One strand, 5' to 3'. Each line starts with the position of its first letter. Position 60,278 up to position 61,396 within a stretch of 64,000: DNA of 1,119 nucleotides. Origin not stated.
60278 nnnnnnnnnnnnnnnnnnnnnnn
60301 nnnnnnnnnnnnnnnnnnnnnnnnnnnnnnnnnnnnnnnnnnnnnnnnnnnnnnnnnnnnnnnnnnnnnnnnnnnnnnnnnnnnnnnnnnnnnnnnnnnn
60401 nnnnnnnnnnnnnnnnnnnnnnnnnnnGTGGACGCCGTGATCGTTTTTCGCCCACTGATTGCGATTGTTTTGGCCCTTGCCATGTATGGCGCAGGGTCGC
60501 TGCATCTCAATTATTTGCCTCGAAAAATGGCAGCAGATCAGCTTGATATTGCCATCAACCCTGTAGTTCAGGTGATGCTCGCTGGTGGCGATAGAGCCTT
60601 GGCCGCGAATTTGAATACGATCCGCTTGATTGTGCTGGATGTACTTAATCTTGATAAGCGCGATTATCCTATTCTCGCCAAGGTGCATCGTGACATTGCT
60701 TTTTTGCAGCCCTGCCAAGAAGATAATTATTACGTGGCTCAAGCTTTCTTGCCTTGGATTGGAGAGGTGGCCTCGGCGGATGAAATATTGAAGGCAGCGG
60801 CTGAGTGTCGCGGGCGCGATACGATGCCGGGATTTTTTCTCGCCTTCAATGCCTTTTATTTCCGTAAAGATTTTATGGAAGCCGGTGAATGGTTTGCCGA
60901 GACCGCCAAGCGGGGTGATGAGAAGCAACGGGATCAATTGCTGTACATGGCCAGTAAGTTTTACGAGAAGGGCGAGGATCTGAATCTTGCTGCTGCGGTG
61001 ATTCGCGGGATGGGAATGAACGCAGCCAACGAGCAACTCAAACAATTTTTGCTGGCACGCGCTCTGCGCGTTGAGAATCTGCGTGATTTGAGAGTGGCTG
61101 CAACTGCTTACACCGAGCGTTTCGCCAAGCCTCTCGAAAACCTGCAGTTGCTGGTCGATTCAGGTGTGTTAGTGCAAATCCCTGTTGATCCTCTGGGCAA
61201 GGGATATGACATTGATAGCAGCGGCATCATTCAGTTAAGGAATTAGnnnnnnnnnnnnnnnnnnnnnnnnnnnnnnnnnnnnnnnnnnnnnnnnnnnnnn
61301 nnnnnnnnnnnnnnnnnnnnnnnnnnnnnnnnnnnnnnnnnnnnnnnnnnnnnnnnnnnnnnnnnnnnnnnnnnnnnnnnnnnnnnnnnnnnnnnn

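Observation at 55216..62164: Geobacter-type split pilin locus (pilA-N, pilA-C, xap-like export and glycosylation genes) in a betaproteobacterium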

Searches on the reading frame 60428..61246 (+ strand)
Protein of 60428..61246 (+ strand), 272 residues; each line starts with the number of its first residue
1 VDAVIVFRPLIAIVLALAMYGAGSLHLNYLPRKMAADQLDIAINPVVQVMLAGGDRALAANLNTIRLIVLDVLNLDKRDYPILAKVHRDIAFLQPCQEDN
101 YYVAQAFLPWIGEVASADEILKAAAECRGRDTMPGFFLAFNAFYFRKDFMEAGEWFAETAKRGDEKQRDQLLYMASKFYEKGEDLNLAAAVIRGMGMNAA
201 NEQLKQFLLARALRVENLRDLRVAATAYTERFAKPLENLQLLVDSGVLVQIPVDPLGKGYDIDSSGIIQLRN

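Call 5: search_protein_families(library=pfam, proteins=[window:60428-61246:+], max_evalue=0.01)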
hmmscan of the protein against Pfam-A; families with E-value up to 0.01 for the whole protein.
window:60428-61246:+ (272 aa): 0 families

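Call 24: find_homologous_proteins(query=window:60428-61246:+, max_evalue=0.001)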
Query window:60428-61246:+ (272 aa): 17 proteins with E <= 0.001 among 5101 candidates.
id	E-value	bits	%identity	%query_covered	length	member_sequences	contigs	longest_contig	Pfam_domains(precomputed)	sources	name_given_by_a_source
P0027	1.3e-171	587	100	99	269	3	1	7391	-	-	-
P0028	1.6e-148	511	88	97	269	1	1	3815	-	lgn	-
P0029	3.8e-142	490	87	92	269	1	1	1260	-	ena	-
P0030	2.6e-141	488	84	96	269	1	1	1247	-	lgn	-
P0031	3.6e-107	376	68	92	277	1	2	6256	-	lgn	-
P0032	2.5e-103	363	65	94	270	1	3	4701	-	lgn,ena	-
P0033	1.7e-94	334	59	97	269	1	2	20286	-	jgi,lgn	jgi:hypothetical protein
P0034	7.7e-89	316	59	95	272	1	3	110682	-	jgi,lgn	-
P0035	1.3e-83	298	51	100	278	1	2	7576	-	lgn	-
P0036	2.8e-62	229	46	96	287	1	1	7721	-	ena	-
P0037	7.9e-62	227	59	67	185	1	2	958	-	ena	-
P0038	2.9e-59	219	45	90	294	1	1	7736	-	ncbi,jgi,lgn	jgi:tetratricopeptide (TPR) repeat protein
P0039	5.4e-53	198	41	89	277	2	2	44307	-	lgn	-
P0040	4.9e-43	166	37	91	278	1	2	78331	-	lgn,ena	-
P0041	3.4e-42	163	36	95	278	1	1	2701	-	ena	-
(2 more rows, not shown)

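Call 26: find_encoding_contigs(protein=P0038, flank=10000, max_places=3)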
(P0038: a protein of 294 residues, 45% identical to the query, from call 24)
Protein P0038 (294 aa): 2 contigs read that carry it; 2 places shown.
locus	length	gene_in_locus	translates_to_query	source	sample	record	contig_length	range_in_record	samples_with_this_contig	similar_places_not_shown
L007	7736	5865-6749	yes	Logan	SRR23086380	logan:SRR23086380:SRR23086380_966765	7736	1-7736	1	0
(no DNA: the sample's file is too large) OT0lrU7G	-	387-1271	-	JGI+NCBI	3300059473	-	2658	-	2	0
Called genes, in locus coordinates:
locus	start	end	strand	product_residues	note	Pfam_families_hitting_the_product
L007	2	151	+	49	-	?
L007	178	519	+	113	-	-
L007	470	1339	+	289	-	-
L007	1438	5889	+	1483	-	PF13692:Glyco_trans_1_4 (weak), PF00534:Glycos_transf_1, PF00535:Glycos_transf_2, PF13641:Glyco_tranf_2_3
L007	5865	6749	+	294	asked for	-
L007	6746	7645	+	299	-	PF00005:ABC_tran, PF13304:AAA_21 (faint)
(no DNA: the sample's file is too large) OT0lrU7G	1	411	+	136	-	?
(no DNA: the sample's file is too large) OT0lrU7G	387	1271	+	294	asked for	-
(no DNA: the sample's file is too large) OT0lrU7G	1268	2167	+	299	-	PF00005:ABC_tran, PF13304:AAA_21 (faint)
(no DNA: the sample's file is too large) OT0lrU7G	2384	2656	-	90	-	?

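Call 64: search_protein_families(library=ncbifam, proteins=[window:60428-61246:+], max_evalue=0.01)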
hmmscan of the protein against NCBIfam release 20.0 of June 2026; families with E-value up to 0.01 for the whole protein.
window:60428-61246:+ (272 aa): 0 families

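Call 84: search_solved_structures(query=A9, max_evalue=10, show_alignments=3)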
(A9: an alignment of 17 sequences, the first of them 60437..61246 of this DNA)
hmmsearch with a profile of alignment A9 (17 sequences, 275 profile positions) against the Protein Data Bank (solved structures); distinct sequences matched with E-value up to 10: 27.
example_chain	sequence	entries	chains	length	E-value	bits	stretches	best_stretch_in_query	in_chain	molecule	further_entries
2ic9_A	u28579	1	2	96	0.068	15.6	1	217-256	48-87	Nucleocapsid protein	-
29jd_A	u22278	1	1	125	0.083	15.3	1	242-264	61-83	Type II secretion system core protein G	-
9mk9_B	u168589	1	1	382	0.15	14.5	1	146-240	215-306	Interferon-induced protein with tetratricopeptide repeats 3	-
1na0_A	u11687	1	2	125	0.18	14.2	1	139-191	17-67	designed protein CTPR3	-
1t92_A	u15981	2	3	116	0.19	14.1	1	242-264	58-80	General secretion pathway protein G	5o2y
2fo7_A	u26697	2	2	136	0.26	13.7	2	139-190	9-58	SYNTHETIC CONSENSUS TPR PROTEIN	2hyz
1na3_A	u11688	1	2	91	0.26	13.7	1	139-203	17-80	designed protein CTPR2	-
4yo5_A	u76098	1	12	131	0.28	13.6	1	148-222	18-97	TssA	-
5wda_A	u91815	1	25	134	0.31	13.4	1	242-264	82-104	General secretion pathway protein G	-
8ch0_A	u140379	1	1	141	0.32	13.4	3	139-189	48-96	Consensus tetratricopeptide repeat protein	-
9i5t_V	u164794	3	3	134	0.37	13.2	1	181-263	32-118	Large ribosomal subunit protein uL22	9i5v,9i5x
3g20_A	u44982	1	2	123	0.38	13.2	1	242-264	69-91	Type II secretion protein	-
6vfh_A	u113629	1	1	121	0.39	13.1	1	138-192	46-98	T33_dn10A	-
8x6f_G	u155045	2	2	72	0.41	13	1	189-232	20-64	DNA-directed RNA polymerase subunit epsilon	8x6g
6v8e_A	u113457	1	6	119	0.49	12.8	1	139-203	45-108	Designed protein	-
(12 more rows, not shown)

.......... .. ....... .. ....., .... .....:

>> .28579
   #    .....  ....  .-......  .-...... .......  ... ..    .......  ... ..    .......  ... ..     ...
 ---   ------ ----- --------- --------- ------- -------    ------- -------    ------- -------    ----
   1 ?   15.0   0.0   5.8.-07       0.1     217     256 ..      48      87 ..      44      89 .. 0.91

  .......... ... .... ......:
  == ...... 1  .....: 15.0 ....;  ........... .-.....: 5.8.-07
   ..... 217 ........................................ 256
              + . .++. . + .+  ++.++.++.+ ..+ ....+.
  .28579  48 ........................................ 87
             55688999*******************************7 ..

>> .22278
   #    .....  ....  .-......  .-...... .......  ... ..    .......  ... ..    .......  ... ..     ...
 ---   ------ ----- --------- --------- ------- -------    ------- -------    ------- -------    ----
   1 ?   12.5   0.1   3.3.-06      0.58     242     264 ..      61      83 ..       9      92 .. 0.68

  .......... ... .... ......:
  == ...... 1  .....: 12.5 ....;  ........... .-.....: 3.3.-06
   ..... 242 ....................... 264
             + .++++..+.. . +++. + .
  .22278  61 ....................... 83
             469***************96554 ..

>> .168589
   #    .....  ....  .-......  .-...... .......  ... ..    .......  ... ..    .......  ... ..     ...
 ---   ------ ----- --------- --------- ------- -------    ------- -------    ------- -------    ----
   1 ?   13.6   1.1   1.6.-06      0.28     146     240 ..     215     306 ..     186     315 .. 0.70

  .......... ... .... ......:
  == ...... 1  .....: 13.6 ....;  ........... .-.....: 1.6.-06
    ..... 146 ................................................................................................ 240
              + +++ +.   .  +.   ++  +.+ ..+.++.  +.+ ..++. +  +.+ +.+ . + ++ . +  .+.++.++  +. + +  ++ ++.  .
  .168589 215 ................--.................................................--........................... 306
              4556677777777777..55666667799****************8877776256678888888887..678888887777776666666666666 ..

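Call 85: search_protein_families(library=pfam, alignment_id=A9, max_evalue=1)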
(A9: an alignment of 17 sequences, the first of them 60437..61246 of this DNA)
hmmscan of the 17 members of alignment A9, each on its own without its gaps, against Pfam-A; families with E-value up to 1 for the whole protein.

A. member 1, window:60437-61246:+ (269 aa): 2 families
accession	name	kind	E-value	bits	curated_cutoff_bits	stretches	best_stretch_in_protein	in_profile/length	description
PF10385.14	RNA_pol_Rpb2_45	-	0.09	13.3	28.2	1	82-104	8-30/66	RNA polymerase beta subunit external 1 domain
PF13142.11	DUF3960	-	0.2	12.2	22.9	1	143-204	20-75/89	Domain of unknown function (DUF3960)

B. families by the number of members that match (of 17 scanned): 25 families
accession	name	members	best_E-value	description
PF25062.1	ARM_TT21_N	4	0.0022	Tetratricopeptide repeat protein 21 N-terminal ARM repeat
PF13428.12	TPR_14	3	0.00034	Tetratricopeptide repeat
PF10385.14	RNA_pol_Rpb2_45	2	0.045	RNA polymerase beta subunit external 1 domain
PF14559.12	TPR_19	1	1.6e-05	Tetratricopeptide repeat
PF13181.12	TPR_8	1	0.003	Tetratricopeptide repeat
PF07719.23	TPR_2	1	0.014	Tetratricopeptide repeat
PF13176.12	TPR_7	1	0.021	Tetratricopeptide repeat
PF09524.15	Phg_2220_C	1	0.023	Conserved phage C-terminus (Phg_2220_C)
PF00515.34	TPR_1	1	0.033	Tetratricopeptide repeat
PF13424.12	TPR_12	1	0.034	Tetratricopeptide repeat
PF23914.1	TPR_CcmH_CycH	1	0.035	Cytochrome c-type biogenesis protein H TPR domain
PF05818.17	TraT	1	0.056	Enterobacterial TraT complement resistance protein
PF18625.7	EspB_PE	1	0.076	ESX-1 secreted protein B PE domain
PF19029.5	DUF883_C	1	0.079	DUF883 C-terminal glycine zipper region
PF12895.13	ANAPC3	1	0.08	Anaphase-promoting complex, cyclosome, subunit 3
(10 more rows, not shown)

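Call 110: find_related_loci(query=A10, collection=metagenome_contigs, flank=7000)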
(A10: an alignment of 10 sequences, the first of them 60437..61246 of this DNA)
Query A10 (269 aa) in metagenome_contigs; peptide patterns used: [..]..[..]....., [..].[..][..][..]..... (x = any residue, [..] = any of these).
362 stretches matched a pattern; 256 encode a relative of the query (tblastn E <= 1e-3); the best 80 are kept; 80 distinct loci.
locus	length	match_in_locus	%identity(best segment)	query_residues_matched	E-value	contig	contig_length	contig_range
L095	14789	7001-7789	38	7-269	3e-56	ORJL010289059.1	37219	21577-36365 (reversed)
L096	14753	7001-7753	39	14-264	5e-56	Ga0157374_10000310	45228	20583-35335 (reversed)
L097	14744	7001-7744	42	23-269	6e-56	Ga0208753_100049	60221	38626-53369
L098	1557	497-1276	38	11-269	9e-58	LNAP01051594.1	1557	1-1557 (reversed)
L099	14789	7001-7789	39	7-269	2e-55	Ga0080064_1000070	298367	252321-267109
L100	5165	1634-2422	39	7-269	4e-55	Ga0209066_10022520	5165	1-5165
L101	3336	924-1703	37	4-263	3e-55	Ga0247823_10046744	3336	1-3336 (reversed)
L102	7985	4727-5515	37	4-265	8e-55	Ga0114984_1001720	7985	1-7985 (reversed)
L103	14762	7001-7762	38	11-263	2e-54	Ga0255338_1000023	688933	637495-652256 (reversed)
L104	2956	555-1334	37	11-269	2e-54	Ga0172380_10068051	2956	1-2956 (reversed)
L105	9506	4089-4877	40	7-269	3e-54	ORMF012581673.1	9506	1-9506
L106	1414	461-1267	36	1-269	2e-56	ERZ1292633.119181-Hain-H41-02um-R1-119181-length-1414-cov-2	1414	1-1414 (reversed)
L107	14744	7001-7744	39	23-269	5e-54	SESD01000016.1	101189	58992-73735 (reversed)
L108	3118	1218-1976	40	16-267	1e-53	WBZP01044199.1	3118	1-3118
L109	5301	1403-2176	38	7-264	9e-54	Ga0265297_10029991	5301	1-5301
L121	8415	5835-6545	38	28-264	3e-52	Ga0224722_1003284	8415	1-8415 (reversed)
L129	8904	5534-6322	41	1-263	9e-52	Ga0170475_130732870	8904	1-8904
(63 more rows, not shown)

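Call 114: search_protein_families(library=pfam, proteins=[L121:2257-5751:+, L096:3082-6933:+, L129:2002-5544:+], max_evalue=0.0001)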
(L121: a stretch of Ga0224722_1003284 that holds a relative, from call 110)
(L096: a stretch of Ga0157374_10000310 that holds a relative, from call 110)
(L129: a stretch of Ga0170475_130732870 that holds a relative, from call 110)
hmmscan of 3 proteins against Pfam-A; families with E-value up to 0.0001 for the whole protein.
L121:2257-5751:+ (1164 aa): 12 families
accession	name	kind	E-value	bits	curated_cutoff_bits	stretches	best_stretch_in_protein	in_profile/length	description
PF07719.23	TPR_2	-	5.2e-21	73.4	27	0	719-750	2-33/34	Tetratricopeptide repeat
PF14559.12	TPR_19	-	1.7e-20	73.6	25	0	231-265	9-43/68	Tetratricopeptide repeat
PF13432.12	TPR_16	-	9.3e-19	68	32.7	0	762-818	7-63/65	Tetratricopeptide repeat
PF00515.34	TPR_1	-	1.1e-16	60.3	27.8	1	719-750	2-33/34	Tetratricopeptide repeat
PF13428.12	TPR_14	-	7.4e-16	57.5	23.5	0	685-725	2-42/44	Tetratricopeptide repeat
PF01075.23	Glyco_transf_9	-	3e-12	46.8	22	1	1075-1133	165-222/247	Glycosyltransferase family 9 (heptosyltransferase)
PF13414.12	TPR_11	-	3.8e-10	39.7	26.8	0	700-732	10-42/42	TPR repeat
PF13181.12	TPR_8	-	5e-10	39.2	25.7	0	719-750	2-33/34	Tetratricopeptide repeat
PF12895.13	ANAPC3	-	6.6e-10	39.6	27.2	0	85-136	30-80/82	Anaphase-promoting complex, cyclosome, subunit 3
PF13431.12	TPR_17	-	1.9e-09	37.5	24.4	1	235-264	1-30/34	Tetratricopeptide repeat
PF24575.1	TPR_Slam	-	7.5e-08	33.2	35.2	0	675-740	38-103/104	Surface lipoprotein assembly modifier, N-terminal TPR repeats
PF23914.1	TPR_CcmH_CycH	-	9.3e-06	26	42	0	708-814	40-149/158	Cytochrome c-type biogenesis protein H TPR domain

L096:3082-6933:+ (1283 aa): 28 families (the best 25 are shown)
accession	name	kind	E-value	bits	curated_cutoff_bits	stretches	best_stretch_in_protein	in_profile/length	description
PF07719.23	TPR_2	-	9.8e-60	194.2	27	0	869-901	1-33/34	Tetratricopeptide repeat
PF00515.34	TPR_1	-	1.2e-57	190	27.8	1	175-206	2-33/34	Tetratricopeptide repeat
PF13414.12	TPR_11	-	8.9e-51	169.8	26.8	3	910-950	1-41/42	TPR repeat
PF13181.12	TPR_8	-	4.3e-46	151.6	25.7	0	141-173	2-34/34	Tetratricopeptide repeat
PF13432.12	TPR_16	-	3.4e-43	146.1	32.7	3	78-133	3-58/65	Tetratricopeptide repeat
PF13431.12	TPR_17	-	7.2e-41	135.5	24.4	0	162-194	1-33/34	Tetratricopeptide repeat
PF14559.12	TPR_19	-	1.5e-39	134.6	25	2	913-960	1-48/68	Tetratricopeptide repeat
PF13424.12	TPR_12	-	2.7e-38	130.5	30.1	4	142-204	5-75/77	Tetratricopeptide repeat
PF13428.12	TPR_14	-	1.1e-35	118.9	23.5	0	907-944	5-42/44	Tetratricopeptide repeat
PF23914.1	TPR_CcmH_CycH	-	2.4e-21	76.6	42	1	870-959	51-143/158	Cytochrome c-type biogenesis protein H TPR domain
PF13176.12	TPR_7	-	2.2e-18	65.2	27.9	0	176-203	1-28/36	Tetratricopeptide repeat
PF13374.12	TPR_10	-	7.1e-18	64.4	27.5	0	175-203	3-31/42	Tetratricopeptide repeat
PF12895.13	ANAPC3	-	1.2e-16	61.2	27.2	0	31-96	16-80/82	Anaphase-promoting complex, cyclosome, subunit 3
PF13371.12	TPR_9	-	7.8e-15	55.1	35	0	18-75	9-66/73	Tetratricopeptide repeat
PF01075.23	Glyco_transf_9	-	2.6e-14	53.6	22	2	1186-1234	160-209/247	Glycosyltransferase family 9 (heptosyltransferase)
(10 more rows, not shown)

L129:2002-5544:+ (1180 aa): 13 families
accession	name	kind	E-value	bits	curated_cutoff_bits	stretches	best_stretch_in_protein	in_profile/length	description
PF13432.12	TPR_16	-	7.2e-26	90.7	32.7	2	666-728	1-63/65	Tetratricopeptide repeat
PF07719.23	TPR_2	-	1.9e-21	74.8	27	1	88-118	3-33/34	Tetratricopeptide repeat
PF14559.12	TPR_19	-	2.9e-21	76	25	1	672-728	1-57/68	Tetratricopeptide repeat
PF00515.34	TPR_1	-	1.4e-20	72.6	27.8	1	88-118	3-33/34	Tetratricopeptide repeat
PF13431.12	TPR_17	-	2.2e-15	56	24.4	0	108-140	1-33/34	Tetratricopeptide repeat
PF12895.13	ANAPC3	-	1.2e-12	48.4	27.2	0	74-145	11-81/82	Anaphase-promoting complex, cyclosome, subunit 3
PF13424.12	TPR_12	-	1.2e-11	45.1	30.1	1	88-147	5-72/77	Tetratricopeptide repeat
PF13428.12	TPR_14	-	2.4e-11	43.6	23.5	0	666-704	5-43/44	Tetratricopeptide repeat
PF24575.1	TPR_Slam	-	6.9e-11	42.9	35.2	0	21-68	51-98/104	Surface lipoprotein assembly modifier, N-terminal TPR repeats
PF01075.23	Glyco_transf_9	-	6.1e-10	39.3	22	1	1097-1126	176-205/247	Glycosyltransferase family 9 (heptosyltransferase)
PF13181.12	TPR_8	-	2.3e-07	30.9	25.7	0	89-118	4-33/34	Tetratricopeptide repeat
PF13414.12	TPR_11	-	8.8e-06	25.8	26.8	0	101-127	9-35/42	TPR repeat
PF13374.12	TPR_10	-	7.8e-05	23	27.5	0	89-115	5-31/42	Tetratricopeptide repeat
